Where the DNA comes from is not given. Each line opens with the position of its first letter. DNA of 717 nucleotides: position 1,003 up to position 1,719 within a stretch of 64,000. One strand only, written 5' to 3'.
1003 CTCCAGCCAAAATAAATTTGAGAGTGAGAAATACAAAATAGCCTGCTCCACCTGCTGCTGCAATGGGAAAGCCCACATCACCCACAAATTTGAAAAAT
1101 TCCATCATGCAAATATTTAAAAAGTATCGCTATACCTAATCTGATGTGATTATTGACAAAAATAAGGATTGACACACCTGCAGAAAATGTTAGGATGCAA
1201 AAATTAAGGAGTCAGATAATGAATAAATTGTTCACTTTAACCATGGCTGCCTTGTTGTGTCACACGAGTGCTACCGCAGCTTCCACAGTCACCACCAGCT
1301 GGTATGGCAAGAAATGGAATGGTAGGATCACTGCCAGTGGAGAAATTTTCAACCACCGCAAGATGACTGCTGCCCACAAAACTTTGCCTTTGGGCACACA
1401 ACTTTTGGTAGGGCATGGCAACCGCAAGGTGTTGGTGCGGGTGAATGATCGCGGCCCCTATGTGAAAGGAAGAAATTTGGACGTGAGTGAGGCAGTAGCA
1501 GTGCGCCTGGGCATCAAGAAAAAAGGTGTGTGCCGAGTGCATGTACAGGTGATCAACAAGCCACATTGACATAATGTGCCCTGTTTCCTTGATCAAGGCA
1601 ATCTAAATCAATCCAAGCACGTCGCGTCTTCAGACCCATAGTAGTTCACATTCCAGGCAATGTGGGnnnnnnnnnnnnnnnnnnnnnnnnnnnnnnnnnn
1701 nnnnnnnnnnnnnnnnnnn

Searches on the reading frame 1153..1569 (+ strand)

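Call 24: search_protein_families(library=phrogs, proteins=[window:1153-1569:+], max_evalue=0.01)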
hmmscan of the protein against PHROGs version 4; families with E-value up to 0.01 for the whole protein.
window:1153-1569:+ (138 aa): 2 families
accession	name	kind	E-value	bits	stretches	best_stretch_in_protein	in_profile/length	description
phrog_7930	-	other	8.6e-26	91.2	1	9-135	258-388/896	lipoprotein precursor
phrog_28106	-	unknown function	1.6e-18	68.1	1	47-135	104-194/290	-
